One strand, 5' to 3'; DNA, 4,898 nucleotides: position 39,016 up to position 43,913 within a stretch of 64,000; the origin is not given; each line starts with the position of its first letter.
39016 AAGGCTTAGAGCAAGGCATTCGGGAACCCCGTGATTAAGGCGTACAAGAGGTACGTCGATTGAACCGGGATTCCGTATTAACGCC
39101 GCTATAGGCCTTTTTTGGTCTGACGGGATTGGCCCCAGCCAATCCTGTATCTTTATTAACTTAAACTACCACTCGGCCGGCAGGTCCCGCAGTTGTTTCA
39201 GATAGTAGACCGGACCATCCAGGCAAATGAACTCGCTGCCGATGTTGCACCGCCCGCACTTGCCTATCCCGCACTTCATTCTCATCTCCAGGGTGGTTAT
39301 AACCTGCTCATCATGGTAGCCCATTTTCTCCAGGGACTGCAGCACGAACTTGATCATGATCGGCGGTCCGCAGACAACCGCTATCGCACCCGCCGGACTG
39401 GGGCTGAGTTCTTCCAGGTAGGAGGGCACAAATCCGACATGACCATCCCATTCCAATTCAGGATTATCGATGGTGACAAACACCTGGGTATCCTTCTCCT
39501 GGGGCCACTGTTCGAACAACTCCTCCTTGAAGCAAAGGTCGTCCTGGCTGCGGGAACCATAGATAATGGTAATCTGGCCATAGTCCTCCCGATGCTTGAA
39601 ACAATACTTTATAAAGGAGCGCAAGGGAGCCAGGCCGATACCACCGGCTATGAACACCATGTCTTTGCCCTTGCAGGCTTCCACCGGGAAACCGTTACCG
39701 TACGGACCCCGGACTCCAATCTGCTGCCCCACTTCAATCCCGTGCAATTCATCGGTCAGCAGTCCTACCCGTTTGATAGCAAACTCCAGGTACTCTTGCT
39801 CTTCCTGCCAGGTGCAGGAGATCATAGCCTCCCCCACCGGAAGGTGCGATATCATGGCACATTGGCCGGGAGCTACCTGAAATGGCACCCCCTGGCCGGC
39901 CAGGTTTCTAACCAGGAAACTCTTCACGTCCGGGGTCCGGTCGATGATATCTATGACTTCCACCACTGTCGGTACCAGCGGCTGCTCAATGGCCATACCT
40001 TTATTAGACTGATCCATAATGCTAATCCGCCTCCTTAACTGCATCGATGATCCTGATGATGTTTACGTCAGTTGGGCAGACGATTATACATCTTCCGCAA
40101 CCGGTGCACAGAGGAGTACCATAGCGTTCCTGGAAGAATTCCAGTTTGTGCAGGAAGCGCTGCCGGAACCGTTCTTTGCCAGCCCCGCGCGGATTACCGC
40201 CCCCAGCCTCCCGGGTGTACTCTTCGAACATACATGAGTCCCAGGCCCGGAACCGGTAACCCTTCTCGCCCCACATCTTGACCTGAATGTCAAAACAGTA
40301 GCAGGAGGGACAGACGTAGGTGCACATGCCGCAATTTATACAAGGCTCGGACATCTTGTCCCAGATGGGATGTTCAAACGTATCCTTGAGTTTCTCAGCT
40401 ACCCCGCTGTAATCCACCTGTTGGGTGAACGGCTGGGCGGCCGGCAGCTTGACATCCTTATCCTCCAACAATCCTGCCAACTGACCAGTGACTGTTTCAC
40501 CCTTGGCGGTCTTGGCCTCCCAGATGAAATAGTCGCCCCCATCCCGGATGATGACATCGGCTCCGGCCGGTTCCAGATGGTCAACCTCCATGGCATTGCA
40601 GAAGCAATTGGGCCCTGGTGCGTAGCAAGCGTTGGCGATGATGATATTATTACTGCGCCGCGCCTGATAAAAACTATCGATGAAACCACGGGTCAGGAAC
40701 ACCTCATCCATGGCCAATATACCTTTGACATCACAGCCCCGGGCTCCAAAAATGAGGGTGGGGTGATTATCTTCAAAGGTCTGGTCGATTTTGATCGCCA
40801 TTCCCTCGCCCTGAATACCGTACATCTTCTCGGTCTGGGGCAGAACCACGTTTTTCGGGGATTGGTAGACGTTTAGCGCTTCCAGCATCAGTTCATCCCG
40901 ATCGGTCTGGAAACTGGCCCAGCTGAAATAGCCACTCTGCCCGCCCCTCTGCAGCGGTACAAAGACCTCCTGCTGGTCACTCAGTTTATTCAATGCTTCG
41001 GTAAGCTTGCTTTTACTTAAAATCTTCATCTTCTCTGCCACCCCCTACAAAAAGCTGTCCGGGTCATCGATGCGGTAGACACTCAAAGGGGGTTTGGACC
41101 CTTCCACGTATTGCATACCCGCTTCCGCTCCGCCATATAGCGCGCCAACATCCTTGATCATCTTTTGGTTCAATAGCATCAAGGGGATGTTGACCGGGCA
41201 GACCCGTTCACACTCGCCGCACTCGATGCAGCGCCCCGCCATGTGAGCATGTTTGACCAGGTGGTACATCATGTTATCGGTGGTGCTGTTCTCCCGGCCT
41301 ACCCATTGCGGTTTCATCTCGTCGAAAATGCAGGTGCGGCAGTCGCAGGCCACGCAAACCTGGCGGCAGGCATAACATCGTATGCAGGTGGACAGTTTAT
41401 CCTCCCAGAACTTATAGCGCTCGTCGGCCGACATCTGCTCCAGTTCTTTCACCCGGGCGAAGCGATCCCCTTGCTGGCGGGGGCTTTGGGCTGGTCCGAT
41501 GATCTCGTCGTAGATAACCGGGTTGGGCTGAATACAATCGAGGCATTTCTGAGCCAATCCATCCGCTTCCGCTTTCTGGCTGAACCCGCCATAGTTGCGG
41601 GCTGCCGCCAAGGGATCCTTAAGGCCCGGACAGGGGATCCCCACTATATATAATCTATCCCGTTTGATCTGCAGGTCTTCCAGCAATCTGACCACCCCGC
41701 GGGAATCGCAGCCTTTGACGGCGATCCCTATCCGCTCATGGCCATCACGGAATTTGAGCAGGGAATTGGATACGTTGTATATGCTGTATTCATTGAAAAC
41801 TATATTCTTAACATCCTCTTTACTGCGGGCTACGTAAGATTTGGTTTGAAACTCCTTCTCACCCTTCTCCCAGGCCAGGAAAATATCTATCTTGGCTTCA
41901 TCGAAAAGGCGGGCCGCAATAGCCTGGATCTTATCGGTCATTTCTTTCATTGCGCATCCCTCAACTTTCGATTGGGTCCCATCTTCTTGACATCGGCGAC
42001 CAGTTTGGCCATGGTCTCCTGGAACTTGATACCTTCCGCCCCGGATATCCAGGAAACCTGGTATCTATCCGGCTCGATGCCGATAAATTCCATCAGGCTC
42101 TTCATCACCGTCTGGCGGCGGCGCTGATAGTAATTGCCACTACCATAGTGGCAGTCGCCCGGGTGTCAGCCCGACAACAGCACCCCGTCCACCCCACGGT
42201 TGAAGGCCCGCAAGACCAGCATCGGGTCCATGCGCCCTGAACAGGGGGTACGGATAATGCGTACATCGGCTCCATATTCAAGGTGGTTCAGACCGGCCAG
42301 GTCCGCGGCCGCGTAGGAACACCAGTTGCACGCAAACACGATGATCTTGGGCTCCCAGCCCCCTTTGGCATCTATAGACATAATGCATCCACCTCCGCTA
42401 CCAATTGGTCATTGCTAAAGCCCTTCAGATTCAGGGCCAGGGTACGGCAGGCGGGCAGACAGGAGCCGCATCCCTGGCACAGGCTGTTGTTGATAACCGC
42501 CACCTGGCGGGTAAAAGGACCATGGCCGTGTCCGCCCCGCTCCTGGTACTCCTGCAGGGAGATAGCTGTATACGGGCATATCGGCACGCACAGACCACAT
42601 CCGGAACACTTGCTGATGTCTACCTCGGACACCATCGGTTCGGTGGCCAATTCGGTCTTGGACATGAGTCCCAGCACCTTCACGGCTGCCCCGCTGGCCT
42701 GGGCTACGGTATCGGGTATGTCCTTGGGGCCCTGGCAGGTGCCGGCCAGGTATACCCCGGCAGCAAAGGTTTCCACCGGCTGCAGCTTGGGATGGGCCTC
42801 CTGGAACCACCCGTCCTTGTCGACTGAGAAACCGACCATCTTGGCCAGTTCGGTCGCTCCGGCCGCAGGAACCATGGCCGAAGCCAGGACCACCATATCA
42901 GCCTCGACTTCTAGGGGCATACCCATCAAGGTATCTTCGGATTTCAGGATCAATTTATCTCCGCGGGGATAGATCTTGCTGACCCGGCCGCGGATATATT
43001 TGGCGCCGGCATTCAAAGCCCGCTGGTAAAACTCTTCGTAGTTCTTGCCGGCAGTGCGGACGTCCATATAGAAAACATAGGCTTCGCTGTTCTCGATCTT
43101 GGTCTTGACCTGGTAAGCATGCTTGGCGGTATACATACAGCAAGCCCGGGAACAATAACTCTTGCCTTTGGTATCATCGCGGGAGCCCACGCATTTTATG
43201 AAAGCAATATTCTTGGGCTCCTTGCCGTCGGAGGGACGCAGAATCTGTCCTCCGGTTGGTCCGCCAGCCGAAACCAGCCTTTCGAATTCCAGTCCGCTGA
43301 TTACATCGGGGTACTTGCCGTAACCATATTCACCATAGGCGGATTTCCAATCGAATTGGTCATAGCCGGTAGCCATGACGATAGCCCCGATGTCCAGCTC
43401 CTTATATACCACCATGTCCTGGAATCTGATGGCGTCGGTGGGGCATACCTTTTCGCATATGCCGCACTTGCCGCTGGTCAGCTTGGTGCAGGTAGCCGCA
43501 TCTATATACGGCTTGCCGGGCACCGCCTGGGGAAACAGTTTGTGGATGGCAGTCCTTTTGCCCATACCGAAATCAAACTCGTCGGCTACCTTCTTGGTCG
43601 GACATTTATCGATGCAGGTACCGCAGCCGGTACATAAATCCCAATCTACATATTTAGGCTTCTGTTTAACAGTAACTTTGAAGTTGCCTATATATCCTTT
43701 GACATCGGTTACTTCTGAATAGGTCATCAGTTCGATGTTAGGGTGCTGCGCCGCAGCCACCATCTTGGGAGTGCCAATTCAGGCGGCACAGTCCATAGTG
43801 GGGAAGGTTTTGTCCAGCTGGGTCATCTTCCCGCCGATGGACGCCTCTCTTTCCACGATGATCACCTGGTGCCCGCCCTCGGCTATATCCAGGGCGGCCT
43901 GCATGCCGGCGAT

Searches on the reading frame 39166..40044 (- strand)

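Call 92: search_protein_families(library=ncbifam, proteins=[window:39166-40044:-], max_evalue=0.00001)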
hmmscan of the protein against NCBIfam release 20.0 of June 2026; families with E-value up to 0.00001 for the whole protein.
window:39166-40044:- (292 aa): 27 families (the best 25 are shown)
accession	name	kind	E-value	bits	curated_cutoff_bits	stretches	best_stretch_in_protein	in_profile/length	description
NF006220.0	PRK08345.1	subfamily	8.3e-62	209.1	395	1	18-280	3-282/294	cytochrome-c3 hydrogenase subunit gamma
TIGR02911.1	sulfite_red_B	equivalog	1.8e-58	197.7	288.6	1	23-282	3-253/261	anaerobic sulfite reductase subunit AsrB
NF040835.1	sulfhyd_HydG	equivalog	3.4e-50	170.9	650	1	15-281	7-280/292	NADPH-dependent hydrogenase/sulfhydrogenase 1 subunit gamma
NF000796.0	PRK00054.1-1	equivalog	4.1e-47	160.6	224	1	25-286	3-236/254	dihydroorotate dehydrogenase electron transfer subunit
NF040830.1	sulfhyd_ShyC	equivalog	1.9e-45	155.3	600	2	27-178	8-159/288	NAD(P)-dependent hydrogenase/sulfhydrogenase 2 subunit gamma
NF000798.0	PRK00054.1-3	equivalog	1.1e-23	84.1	219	1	55-281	29-238/244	dihydroorotate dehydrogenase electron transfer subunit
NF004862.0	PRK06222.1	subfamily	3.7e-20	72.6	220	1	52-280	23-243/281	sulfide/dihydroorotate dehydrogenase-like FAD/NAD-binding protein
NF000799.0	PRK00054.1-4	equivalog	5.1e-20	71.6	314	1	77-283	58-254/258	dihydroorotate dehydrogenase electron transfer subunit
TIGR01941.1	nqrF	equivalog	3.6e-19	69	295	1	99-249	245-399/405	NADH:ubiquinone reductase (Na(+)-transporting) subunit F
NF009414.0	PRK12778.1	equivalog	6.3e-18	64.4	1103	1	77-280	50-243/752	bifunctional dihydroorotate dehydrogenase B NAD binding subunit/NADPH-dependent glutamate synthase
NF000797.0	PRK00054.1-2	equivalog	1.7e-17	63.6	270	1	90-280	81-260/267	dihydroorotate dehydrogenase electron transfer subunit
NF045803.1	MethMoxFADbindMmoC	equivalog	9.2e-17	60.8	500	1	79-249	164-336/343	aromatic/alkene monooxygenase hydroxylase FAD-binding subunit MmoC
NF040810.1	BenC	equivalog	4e-14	52.5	430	1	78-244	156-321/333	benzoate 1,2-dioxygenase electron transfer component BenC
NF008822.0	PRK11872.1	equivalog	8.4e-14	51.3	402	1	47-246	127-328/341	anthranilate 1,2-dioxygenase electron transfer component AntC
NF058606.1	GlBtMonoRdsGbcB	equivalog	1.2e-13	50.7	500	1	28-244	16-238/362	glycine betaine monooxygenase reductase subunit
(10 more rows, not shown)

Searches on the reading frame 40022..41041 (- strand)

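Call 92: search_protein_families(library=ncbifam, proteins=[window:40022-41041:-], max_evalue=0.00001)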
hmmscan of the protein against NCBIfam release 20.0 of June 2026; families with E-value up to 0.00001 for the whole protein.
window:40022-41041:- (339 aa): 4 families
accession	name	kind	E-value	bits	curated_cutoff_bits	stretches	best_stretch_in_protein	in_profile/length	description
NF040833.1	sulfhyd_HydB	equivalog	3.9e-48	164.1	750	1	15-333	13-333/367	NADPH-dependent hydrogenase/sulfhydrogenase 1 subunit beta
TIGR02910.1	sulfite_red_A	equivalog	4.2e-47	161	323.15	1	8-336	5-327/334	anaerobic sulfite reductase subunit AsrA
NF040829.1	sulfhyd_ShyB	equivalog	3.2e-44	151.3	690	1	8-338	6-332/334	NAD(P)-dependent hydrogenase/sulfhydrogenase 2 subunit beta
TIGR01971.1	NuoI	subfamily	2.6e-06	27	113.05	0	229-254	36-63/121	NADH-quinone oxidoreductase, chain I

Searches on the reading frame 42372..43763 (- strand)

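Call 92: search_protein_families(library=ncbifam, proteins=[window:42372-43763:-], max_evalue=0.00001)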
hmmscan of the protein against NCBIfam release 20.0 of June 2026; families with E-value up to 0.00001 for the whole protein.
window:42372-43763:- (463 aa): 49 families (the best 25 are shown)
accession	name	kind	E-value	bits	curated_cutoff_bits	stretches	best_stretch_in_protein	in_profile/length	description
NF040770.1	hetero_SS_HdrA2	exception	3.9e-152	508.1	1100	1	1-461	199-640/777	CoB-CoM heterodisulfide reductase HdrA2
NF041891.1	hdrA_Methbact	equivalog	1.3e-119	400.6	1300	1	4-461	200-635/762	ferredoxin:CoB-CoM heterodisulfide reductase subunit HdrA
NF041778.1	hetero_SS_HdrA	equivalog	4e-117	392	1400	1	4-461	209-650/771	ferredoxin:CoB-CoM heterodisulfide reductase subunit HdrA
NF004536.0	PRK05888.1-1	equivalog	6.7e-14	51.6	212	1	385-447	59-117/180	NADH-quinone oxidoreductase subunit NuoI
NF007204.0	PRK09625.1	equivalog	4e-13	49.5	125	0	377-409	82-114/133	pyruvate flavodoxin oxidoreductase subunit delta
TIGR01971.1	NuoI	subfamily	4.9e-13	48.7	113.05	1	384-446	42-100/121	NADH-quinone oxidoreductase, chain I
TIGR02179.1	PorD_KorD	subfamily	5.1e-13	48.9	60.05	1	382-446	23-74/78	2-oxoacid:acceptor oxidoreductase, delta subunit, pyruvate/2-ketoisovalerate family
NF004537.0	PRK05888.1-3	equivalog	6.3e-13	48.7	163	1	383-446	67-132/204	NADH-quinone oxidoreductase subunit NuoI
NF041836.1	rnfB_Methano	equivalog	3.5e-12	46.3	445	1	38-119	167-240/265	Rnf electron transport complex subunit RnfB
NF042909.1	FMH_DH_FwdF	exception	4.5e-12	45.7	375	1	384-446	257-313/336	tungsten-dependent formylmethanofuran dehydrogenase subunit FwdF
TIGR02512.1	FeFe_hydrog_A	subfamily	8.1e-12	44.7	405.95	1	381-446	4-69/375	[FeFe] hydrogenase, group A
NF005505.0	PRK07118.1-4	equivalog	8.9e-12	45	378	1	38-118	167-239/265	Fe-S cluster domain-containing protein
NF005503.0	PRK07118.1-2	equivalog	2.6e-11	43.3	252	0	377-409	160-192/292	RnfABCDGE type electron transport complex subunit B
NF038196.1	ferrodoxin_EFR1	subfamily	5.7e-11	42.9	75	0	29-59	172-201/242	EFR1 family ferrodoxin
NF009945.0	PRK13409.1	equivalog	8.2e-11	41.3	469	0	381-403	46-68/592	ribosome biogenesis/translation initiation ATPase RLI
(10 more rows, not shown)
